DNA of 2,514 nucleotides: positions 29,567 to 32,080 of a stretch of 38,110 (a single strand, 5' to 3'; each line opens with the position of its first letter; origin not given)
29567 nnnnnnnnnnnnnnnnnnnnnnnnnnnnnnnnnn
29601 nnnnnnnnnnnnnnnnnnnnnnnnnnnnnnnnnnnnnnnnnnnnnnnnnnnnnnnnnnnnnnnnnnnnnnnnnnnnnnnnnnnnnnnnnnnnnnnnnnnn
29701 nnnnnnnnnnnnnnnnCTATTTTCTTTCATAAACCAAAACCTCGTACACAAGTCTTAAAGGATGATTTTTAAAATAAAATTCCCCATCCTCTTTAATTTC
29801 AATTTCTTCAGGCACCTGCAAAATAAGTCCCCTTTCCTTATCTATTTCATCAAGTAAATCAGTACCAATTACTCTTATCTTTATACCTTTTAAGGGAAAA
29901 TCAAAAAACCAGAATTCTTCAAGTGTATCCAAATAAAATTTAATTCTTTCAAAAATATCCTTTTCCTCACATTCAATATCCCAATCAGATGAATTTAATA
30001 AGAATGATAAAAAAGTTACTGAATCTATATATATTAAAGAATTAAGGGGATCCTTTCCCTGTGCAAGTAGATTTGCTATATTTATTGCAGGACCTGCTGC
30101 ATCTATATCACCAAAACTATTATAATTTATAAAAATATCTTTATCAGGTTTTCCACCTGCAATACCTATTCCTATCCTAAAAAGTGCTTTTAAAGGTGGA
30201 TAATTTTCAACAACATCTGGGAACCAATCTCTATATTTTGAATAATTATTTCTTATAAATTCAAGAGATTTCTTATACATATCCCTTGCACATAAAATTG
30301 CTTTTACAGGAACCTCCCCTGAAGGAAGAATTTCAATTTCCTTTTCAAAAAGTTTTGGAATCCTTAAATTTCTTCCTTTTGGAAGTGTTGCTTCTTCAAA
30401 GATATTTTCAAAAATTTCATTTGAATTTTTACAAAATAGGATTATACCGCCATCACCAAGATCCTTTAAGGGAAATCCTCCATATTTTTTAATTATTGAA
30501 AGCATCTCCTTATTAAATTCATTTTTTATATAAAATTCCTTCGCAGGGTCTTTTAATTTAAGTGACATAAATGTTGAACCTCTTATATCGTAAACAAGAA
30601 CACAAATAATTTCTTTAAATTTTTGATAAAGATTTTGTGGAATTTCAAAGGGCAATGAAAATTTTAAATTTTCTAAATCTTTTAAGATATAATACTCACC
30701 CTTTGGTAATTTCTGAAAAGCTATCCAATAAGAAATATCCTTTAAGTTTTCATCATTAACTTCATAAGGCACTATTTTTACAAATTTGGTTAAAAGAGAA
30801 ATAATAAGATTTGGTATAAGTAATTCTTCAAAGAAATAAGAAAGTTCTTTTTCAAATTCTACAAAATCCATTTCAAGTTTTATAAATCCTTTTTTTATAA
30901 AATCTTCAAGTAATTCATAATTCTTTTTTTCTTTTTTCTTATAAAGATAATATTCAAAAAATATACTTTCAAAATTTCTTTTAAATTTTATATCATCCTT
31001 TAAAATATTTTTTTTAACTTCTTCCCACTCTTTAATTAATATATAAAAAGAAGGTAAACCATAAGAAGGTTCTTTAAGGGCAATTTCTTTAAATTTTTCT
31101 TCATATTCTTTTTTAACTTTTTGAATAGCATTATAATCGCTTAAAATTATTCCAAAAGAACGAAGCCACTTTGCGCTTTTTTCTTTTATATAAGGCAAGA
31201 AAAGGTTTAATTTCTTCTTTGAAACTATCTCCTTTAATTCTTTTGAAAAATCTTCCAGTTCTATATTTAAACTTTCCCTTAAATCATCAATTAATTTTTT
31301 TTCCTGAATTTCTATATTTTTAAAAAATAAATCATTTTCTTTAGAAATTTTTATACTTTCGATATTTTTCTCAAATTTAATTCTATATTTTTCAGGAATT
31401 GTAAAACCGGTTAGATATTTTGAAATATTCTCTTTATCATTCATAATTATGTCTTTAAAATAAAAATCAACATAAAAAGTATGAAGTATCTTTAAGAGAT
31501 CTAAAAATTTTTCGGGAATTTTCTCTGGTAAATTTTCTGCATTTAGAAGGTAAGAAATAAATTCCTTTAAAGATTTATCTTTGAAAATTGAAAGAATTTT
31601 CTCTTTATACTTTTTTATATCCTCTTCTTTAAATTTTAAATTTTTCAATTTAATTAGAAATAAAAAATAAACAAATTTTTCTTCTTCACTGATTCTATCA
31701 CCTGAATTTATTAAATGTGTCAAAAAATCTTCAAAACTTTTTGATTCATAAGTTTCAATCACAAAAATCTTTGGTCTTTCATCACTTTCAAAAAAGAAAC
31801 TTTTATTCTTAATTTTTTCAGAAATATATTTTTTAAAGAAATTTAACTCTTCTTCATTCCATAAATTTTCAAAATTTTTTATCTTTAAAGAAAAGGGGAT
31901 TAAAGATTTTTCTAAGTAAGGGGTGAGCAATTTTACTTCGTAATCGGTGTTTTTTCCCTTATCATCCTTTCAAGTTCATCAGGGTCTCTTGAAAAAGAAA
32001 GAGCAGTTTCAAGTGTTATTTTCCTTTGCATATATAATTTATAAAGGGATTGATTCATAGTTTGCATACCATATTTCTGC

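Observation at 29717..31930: Orphan 737-aa protein with a diverged class III cyclase-like core, wedged between pilT and a GGDEF gene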

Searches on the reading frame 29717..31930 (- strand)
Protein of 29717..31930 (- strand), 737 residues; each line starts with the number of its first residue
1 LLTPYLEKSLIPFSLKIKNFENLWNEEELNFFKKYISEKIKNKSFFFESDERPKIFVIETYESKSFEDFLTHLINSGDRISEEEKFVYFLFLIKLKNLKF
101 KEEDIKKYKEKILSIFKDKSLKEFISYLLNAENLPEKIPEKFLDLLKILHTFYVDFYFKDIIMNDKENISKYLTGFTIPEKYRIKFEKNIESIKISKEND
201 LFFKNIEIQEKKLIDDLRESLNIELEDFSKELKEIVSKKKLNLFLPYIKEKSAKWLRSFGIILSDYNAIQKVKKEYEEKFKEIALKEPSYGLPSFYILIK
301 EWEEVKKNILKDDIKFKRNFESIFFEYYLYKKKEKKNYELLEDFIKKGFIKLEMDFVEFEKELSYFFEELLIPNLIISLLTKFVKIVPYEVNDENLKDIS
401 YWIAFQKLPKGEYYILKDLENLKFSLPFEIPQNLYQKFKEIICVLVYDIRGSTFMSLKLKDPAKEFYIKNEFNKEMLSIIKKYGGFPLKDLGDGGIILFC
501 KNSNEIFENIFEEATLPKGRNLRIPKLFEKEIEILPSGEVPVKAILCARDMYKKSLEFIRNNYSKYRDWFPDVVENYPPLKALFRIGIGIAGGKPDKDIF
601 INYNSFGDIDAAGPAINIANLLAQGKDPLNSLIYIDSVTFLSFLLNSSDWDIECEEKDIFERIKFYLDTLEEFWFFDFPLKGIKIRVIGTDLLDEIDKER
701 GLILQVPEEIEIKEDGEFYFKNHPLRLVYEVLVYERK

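Call 3: search_protein_families(library=pfam, proteins=[window:29717-31930:-], max_evalue=1)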
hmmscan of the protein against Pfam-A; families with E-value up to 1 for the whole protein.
window:29717-31930:- (737 aa): 1 family
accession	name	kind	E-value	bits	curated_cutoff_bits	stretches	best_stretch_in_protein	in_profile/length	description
PF16589.12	BRCT_2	-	0.021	15.5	27.3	1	464-511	6-57/86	BRCT domain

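Call 7: find_homologous_proteins(query=window:29717-31930:-)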
Query window:29717-31930:- (737 aa): 10 proteins with E <= 0.001 among 8000 candidates.
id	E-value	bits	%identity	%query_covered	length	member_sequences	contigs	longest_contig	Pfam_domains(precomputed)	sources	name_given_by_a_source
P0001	0.0e+0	1463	91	100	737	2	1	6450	-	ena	-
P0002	0.0e+0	1448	90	100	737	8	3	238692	-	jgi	jgi:class 3 adenylate cyclase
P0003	0.0e+0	1438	90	100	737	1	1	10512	-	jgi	-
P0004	0.0e+0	1028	67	100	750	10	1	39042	-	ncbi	-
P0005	5.1e-298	1009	65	100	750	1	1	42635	-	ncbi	-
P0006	4.9e-272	923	58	100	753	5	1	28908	-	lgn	-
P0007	3.8e-267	907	57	100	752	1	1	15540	PF22983.2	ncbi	-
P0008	5.4e-260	883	56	100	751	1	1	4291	-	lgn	-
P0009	3.8e-60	222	38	57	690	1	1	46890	-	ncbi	-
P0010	1.4e-36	144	35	43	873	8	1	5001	-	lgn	-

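Call 9: search_protein_families(library=pfam, alignment_id=A1, max_evalue=10)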
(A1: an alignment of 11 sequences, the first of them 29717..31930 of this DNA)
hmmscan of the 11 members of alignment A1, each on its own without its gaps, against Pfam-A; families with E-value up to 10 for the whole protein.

A. member 1, window:29717-31930:- (737 aa): 3 families
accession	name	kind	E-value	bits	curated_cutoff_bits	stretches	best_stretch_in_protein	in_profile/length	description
PF16589.12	BRCT_2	-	0.021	15.5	27.3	1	464-511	6-57/86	BRCT domain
PF03735.19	ENT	-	1.2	9.6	28.5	1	209-242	29-62/71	ENT domain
PF18882.5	DUF5647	-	4.3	7.6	27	0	122-142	11-31/79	Family of unknown function (DUF5647)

B. families by the number of members that match (of 11 scanned): 11 families
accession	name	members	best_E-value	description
PF22983.1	RM8_Med14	3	3.6e-06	Mediator of RNA polymerase II transcription subunit 14, RM8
PF16589.12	BRCT_2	3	0.021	BRCT domain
PF10872.14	DUF2740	1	0.019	Protein of unknown function (DUF2740)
PF09204.15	Colicin_immun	1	0.033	Bacterial self-protective colicin-like immunity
PF08989.15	DUF1896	1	0.043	Domain of unknown function (DUF1896)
PF03937.21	Sdh5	1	0.093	Flavinator of succinate dehydrogenase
PF18192.6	DNTTIP1_dimer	1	0.24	DNTTIP1 dimerisation domain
PF05919.16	Mitovir_RNA_pol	1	0.43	Mitovirus RNA-dependent RNA polymerase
PF03735.19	ENT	1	1.2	ENT domain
PF02870.21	Methyltransf_1N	1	2.3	6-O-methylguanine DNA methyltransferase, ribonuclease-like domain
PF18882.5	DUF5647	1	4.3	Family of unknown function (DUF5647)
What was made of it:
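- Closest known: Bacterial class III adenylyl cyclases. Different: Pfam Guanylate_cyc does not detect it (calls 3, 9).
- Closest known: DUF2652 cyclase-like proteins. Different: It has its own Pfam model, which does not hit X (calls 3, 9), and a different taxonomic range (Actinobacteria, Bacteroidetes, Proteobacteria).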

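Call 10: search_solved_structures(query=A1, max_evalue=10, show_alignments=3)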
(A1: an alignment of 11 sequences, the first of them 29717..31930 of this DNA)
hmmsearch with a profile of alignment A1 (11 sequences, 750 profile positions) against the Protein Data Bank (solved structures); distinct sequences matched with E-value up to 10: 3.
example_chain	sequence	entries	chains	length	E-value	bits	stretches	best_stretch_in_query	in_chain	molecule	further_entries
3r5g_A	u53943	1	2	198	0.045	15.3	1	455-516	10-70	CyaB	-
3fd2_A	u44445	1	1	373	0.1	14.1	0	460-496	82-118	Site-specific DNA endonuclease I-MsoI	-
4iao_A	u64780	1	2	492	0.27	12.7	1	82-181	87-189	NAD-dependent histone deacetylase SIR2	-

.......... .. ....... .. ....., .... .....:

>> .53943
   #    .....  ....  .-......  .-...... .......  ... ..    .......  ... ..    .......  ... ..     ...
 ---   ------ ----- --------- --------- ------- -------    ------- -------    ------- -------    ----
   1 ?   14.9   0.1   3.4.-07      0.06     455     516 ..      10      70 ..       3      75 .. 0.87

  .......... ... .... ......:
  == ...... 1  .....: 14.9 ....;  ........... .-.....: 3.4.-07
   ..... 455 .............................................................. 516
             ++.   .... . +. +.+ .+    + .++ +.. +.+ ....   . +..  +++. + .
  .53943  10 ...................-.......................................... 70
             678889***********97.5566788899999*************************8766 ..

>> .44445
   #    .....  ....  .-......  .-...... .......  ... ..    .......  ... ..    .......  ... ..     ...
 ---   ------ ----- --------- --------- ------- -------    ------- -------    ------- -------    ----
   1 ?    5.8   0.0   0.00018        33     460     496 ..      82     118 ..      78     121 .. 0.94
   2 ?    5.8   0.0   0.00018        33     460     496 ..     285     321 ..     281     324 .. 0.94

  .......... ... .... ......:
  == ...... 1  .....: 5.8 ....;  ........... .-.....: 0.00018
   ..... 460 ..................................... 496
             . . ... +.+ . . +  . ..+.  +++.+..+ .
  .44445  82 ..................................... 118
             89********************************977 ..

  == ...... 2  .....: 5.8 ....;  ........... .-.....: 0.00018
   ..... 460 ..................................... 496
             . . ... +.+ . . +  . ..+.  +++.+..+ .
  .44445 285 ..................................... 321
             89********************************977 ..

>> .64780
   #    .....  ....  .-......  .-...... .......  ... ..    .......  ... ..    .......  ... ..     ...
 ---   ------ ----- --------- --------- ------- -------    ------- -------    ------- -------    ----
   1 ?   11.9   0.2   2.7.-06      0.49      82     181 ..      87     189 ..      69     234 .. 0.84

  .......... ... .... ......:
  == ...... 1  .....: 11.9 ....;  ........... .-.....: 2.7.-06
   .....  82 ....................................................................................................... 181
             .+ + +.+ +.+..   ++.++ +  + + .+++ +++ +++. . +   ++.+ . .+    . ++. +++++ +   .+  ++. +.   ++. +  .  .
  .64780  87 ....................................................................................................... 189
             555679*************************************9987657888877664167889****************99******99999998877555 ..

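Call 14: find_encoding_contigs(protein=P0004, flank=8000, max_places=3)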
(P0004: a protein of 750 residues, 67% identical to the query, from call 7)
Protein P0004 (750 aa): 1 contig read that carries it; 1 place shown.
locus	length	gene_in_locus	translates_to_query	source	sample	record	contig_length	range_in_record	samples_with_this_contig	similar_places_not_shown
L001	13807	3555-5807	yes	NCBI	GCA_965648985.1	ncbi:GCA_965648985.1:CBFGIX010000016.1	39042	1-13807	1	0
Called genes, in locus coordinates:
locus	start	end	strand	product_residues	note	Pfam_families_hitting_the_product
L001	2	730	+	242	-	?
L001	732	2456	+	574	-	PF05157:MshEN, PF00437:T2SSE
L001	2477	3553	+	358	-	PF00437:T2SSE, PF25199:nSTAND_NTPase5 (faint)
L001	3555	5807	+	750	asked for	-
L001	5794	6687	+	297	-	PF00990:GGDEF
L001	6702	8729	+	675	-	PF22745:Nlig-Ia, PF01653:DNA_ligase_aden, PF03120:OB_DNA_ligase, PF00633:HHH (faint), PF12826:HHH_2, PF14520:HHH_5 (weak), PF00533:BRCT, PF12738:PTCB-BRCT (weak)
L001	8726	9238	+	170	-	PF01467:CTP_transf_like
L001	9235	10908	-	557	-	PF01551:Peptidase_M23 (faint)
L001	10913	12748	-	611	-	PF00662:Proton_antipo_N, PF00361:Proton_antipo_M, PF06455:NADH5_C (weak)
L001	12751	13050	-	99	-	PF00420:Oxidored_q2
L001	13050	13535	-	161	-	PF00499:Oxidored_q3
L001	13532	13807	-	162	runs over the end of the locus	PF13183:Fer4_8 (faint), PF12797:Fer4_2 (faint), PF13187:Fer4_9, PF13237:Fer4_10 (weak), PF14697:Fer4_21 (weak), PF12838:Fer4_7, PF13484:Fer4_16 (faint), PF00037:Fer4 (weak)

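Call 15: find_encoding_contigs(protein=P0009, flank=8000, max_places=3)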
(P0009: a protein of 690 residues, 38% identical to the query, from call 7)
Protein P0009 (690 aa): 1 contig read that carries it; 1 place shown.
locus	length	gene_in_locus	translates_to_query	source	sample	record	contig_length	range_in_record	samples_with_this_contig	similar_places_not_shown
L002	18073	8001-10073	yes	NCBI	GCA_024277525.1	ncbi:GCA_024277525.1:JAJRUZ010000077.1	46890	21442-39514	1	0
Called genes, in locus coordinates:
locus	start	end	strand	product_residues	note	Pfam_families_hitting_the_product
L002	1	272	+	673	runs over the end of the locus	PF22745:Nlig-Ia, PF01653:DNA_ligase_aden, PF03120:OB_DNA_ligase, PF00633:HHH (faint), PF12826:HHH_2, PF14520:HHH_5 (weak), PF00533:BRCT, PF12738:PTCB-BRCT (weak)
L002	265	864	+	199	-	PF21176:RecR_HhH, PF01751:Toprim (faint), PF02132:RecR_ZnF, PF13662:Toprim_4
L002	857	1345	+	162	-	PF03259:Robl_LC7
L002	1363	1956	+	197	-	PF00025:Arf (weak), PF04670:Gtr1_RagA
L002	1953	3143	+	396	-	PF00994:MoCF_biosynth, PF02464:CinA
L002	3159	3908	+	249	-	PF05157:MshEN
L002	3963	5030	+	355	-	PF00437:T2SSE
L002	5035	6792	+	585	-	PF05157:MshEN, PF00437:T2SSE, PF13191:AAA_16 (faint)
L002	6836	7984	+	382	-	PF00437:T2SSE, PF13401:AAA_22 (faint)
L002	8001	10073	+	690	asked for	-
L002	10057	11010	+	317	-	PF00990:GGDEF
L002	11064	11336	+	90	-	PF00216:Bac_DNA_binding, PF18291:HU-HIG (weak)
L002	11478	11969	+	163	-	PF00149:Metallophos (weak), PF12850:Metallophos_2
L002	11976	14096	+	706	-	PF17764:PriA_3primeBD (faint), PF00270:DEAD, PF04851:ResIII, PF18319:Zn_ribbon_PriA, PF18074:PriA_C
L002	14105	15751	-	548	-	PF00515:TPR_1 (faint), PF07719:TPR_2 (faint), PF12895:ANAPC3 (faint), PF13176:TPR_7 (faint), PF13181:TPR_8 (faint), PF13424:TPR_12 (weak), PF10602:RPN7 (weak), PF13424:TPR_12, +6 more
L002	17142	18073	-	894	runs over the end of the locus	PF00211:Guanylate_cyc, PF01637:ATPase_2 (weak), PF13191:AAA_16, PF13401:AAA_22 (faint), PF20720:nSTAND3 (weak)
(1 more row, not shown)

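Call 16: find_encoding_contigs(protein=P0010, flank=8000, max_places=3)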
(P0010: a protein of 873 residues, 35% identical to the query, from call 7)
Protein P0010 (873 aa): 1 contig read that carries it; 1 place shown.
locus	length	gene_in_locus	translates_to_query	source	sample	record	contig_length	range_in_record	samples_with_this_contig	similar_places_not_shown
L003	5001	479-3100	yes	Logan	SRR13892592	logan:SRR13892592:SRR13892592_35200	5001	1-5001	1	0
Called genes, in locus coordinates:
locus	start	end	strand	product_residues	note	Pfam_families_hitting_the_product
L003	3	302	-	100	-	?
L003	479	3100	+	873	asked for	-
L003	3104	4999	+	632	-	PF00133:tRNA-synt_1, PF09334:tRNA-synt_1g (weak), PF13603:tRNA-synt_1_2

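Call 17: find_encoding_contigs(protein=P0006, flank=8000, max_places=3)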
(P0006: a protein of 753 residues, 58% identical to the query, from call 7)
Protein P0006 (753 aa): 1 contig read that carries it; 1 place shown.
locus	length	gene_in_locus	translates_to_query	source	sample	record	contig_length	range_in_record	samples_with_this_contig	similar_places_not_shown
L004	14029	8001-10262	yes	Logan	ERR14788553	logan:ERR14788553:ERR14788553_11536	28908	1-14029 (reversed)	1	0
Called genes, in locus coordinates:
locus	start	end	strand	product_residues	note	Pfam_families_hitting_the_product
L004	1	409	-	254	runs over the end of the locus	-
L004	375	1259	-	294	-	PF00005:ABC_tran, PF13304:AAA_21 (faint)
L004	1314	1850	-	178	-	PF07963:N_methyl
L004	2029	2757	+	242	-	PF03740:PdxJ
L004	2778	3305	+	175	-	-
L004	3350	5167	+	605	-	PF05157:MshEN, PF00437:T2SSE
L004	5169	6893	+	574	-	PF05157:MshEN, PF00437:T2SSE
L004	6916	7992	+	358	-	PF00437:T2SSE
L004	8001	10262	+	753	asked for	-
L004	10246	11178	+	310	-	PF00990:GGDEF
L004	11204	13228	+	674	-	PF22745:Nlig-Ia, PF01653:DNA_ligase_aden, PF03120:OB_DNA_ligase, PF12826:HHH_2, PF14520:HHH_5 (weak), PF00533:BRCT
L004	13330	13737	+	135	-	-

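Call 19: find_related_loci(query=A1, collection=genome_contigs, flank=8000)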
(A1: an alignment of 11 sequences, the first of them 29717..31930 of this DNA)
Query A1 (737 aa) in genome_contigs; peptide patterns used: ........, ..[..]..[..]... (x = any residue, [..] = any of these).
83 stretches matched a pattern; 74 encode a relative of the query (tblastn E <= 1e-3); 74 distinct loci.
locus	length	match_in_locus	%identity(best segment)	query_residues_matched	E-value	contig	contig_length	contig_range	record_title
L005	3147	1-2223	66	10-737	0e+0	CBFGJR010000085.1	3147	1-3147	MAG: candidate division WOR-3 bacterium isolate QZM1.Bin.7.optimized.1 genome assembly, contig: NODE_178_length_3147_cov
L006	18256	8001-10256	57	1-737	0e+0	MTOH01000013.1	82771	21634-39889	MAG: Candidatus Hydrothermus pacificus isolate JdFR-72 JGI24020J35080_1000128, whole genome shotgun sequence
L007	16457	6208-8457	66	1-737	0e+0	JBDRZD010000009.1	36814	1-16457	MAG: candidate division WOR-3 bacterium isolate JZ-1_201705_bins_100 JZ-1_201705_bins_100_scaffold_9, whole genome shotg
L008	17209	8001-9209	38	230-647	6e-67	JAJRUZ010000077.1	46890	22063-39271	MAG: candidate division WOR-3 bacterium isolate Dive96_bin10.253 k141_3610759, whole genome shotgun sequence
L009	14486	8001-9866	28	139-732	3e-65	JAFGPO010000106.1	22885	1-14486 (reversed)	MAG: candidate division WOR-3 bacterium isolate Zod_Metabat.699 k87_9853714, whole genome shotgun sequence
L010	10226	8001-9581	30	197-732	3e-64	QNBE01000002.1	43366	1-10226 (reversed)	MAG: candidate division WOR-3 bacterium isolate B36_G15 B36_Guay15_scaffold_00040, whole genome shotgun sequence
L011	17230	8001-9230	36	316-719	3e-64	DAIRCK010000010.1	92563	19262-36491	MAG TPA_asm: bacterium isolate CTOTU1359 NODE_31_length_92563_cov_8.434827, whole genome shotgun sequence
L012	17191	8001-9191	36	332-719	9e-64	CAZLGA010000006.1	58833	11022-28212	MAG TPA_asm: uncultured bacterium isolate binchicken_co40_5 genome assembly, contig: NODE_465_length_58833_cov_17.876791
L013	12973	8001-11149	31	332-732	4e-64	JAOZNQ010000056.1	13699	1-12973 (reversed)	MAG: bacterium isolate GMC4.concoct.256_sub GMC4_5637_length_13699_cov_6.824685, whole genome shotgun sequence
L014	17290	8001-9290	36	332-735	7e-64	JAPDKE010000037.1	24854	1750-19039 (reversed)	MAG: bacterium isolate S5B7_HD70 c_000000000590, whole genome shotgun sequence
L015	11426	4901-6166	32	316-731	1e-63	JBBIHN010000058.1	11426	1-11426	MAG: candidate division WOR-3 bacterium isolate TCF170221_bin_115 NODE_4706_length_11426_cov_5.126726, whole genome shot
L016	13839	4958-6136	35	320-703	9e-64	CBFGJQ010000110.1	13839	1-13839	MAG: candidate division WOR-3 bacterium isolate QZM1.Bin.83.optimized.1 genome assembly, contig: NODE_19_length_13839_co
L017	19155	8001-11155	32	329-733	2e-63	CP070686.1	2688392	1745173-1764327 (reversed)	MAG: candidate division WOR-3 bacterium isolate bin65 chromosome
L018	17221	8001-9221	35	316-716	2e-62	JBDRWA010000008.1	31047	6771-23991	MAG: candidate division WOR-3 bacterium isolate JZ-2_201709_bins_162 JZ-2_201709_bins_162_scaffold_8, whole genome shotg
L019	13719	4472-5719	35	310-719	3e-62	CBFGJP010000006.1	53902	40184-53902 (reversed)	MAG: candidate division WOR-3 bacterium isolate QZM1.Bin.155.optimized.1 genome assembly, contig: NODE_6_length_53902_co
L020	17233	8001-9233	33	332-732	3e-62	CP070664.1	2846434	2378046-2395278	MAG: candidate division WOR-3 bacterium isolate bin77 chromosome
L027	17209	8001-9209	36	365-731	3e-60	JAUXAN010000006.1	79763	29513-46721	MAG: bacterium isolate CSMAG_2763 CSMAG_2763_k141_10751_length_79763_cov_224.5090, whole genome shotgun sequence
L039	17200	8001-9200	33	367-735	1e-52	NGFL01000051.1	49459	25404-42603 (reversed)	MAG: candidate division TA06 bacterium JGI_Cruoil_03_38_101 JGI24025J20009_10000176, whole genome shotgun sequence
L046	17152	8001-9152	31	334-716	6e-49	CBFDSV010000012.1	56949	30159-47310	MAG TPA_asm: uncultured bacterium isolate SRR6823440_binner123_Refined_64 genome assembly, contig: ERZ650341.148, whole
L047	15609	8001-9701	29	209-731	1e-48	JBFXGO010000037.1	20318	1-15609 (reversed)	MAG: bacterium isolate CA_2019_TPIn_165 NODE_8636_length_20318_cov_11.122827_TPIn, whole genome shotgun sequence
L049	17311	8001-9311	31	332-735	5e-48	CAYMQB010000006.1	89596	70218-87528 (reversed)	MAG TPA_asm: uncultured bacterium isolate binchicken_co228_479 genome assembly, contig: NODE_174_length_89596_cov_43.370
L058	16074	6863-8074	32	367-735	2e-38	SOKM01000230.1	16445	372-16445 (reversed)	MAG: Candidatus Cloacimonadota bacterium isolate E44_bin80 NODE_1237_length_16445_cov_7.631117, whole genome shotgun seq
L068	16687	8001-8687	33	437-675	2e-34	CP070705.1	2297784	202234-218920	MAG: candidate division WOR-3 bacterium isolate bin53 chromosome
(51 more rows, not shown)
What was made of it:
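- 29717..31930 (-): Gene X: 737-aa protein made of an N-terminal helical region and a C-terminal divergent class III cyclase homology domain (CHD). The family was recovered in 74 genome loci (call 19).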

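Call 25: predict_structure(alignment_id=A1)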
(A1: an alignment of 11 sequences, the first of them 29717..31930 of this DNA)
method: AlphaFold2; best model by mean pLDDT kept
length: 737 residues; sequences in the alignment: 11
mean_pLDDT: 58.4   pTM: 0.42
mean pLDDT of the five models: 58.4, 56.8, 49.1, 43.9, 42.7
residues with pLDDT >= 90: 2; 70-90: 241; 50-70: 248; < 50: 246
segments of 3 or more residues with pLDDT < 50: 1-24, 48-61, 134-136, 175-177, 243-245, 281-290, 385-435, 451-459, 515-522, 572-582, 604-607, 626-630, 648-737
pLDDT, mean of each block of 10 residues (from residue 1): 27 27 54 72 51 42 66 63 70 62 75 82 81 60 84 79 62 53 56 53 67 70 68 64 51 53 57 59 44 75 85 81 83 71 69 82 87 79 48 35 30 24 26 54 80 42 67 82 79 75 74 48 52 79 82 74 62 45 64 74 56 67 55 61 57 33 33 27 28 26 25 30 30 26
secondary structure, 60 per line:
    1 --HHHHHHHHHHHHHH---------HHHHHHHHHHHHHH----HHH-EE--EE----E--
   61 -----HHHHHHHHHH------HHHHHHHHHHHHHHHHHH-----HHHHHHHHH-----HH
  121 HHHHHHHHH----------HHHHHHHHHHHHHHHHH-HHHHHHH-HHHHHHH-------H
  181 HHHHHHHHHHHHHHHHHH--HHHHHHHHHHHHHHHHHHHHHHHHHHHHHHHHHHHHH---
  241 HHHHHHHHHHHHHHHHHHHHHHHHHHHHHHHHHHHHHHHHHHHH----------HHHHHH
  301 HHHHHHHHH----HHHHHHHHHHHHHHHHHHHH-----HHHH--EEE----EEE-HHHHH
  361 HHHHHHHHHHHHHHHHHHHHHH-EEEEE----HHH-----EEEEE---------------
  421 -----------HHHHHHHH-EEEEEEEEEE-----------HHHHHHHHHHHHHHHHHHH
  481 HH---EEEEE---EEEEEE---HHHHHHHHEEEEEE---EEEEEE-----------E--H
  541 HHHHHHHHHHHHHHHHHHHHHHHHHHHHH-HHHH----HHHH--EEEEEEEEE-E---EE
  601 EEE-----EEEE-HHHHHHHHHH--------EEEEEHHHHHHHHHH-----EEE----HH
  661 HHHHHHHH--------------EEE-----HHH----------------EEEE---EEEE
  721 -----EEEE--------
elements in order (helices of 4 or more, strands of 3 or more residues): H3-16 H26-39 H66-75 H82-99 H105-113 H119-129 H140-156 H158-164 H166-172 H180-198 H201-237 H241-284 H295-309 H314-333 H339-342 E345-347 E352-354 H356-382 E384-388 E401-405 H432-439 E441-450 H462-482 E486-490 E494-499 H503-510 E511-516 E520-525 H540-569 H571-574 H579-582 E585-593 E599-603 E609-612 H614-623 E632-636 H637-646 E652-654 H659-668 E683-685 E710-713 E717-720 E726-729
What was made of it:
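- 30641..31930 (-): Residues 1-430: all-alpha, K/E-rich region of unknown function, poorly conserved across the family. AF2 model 1 is almost entirely helical here, with pLDDT about 50-85 (call 25).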
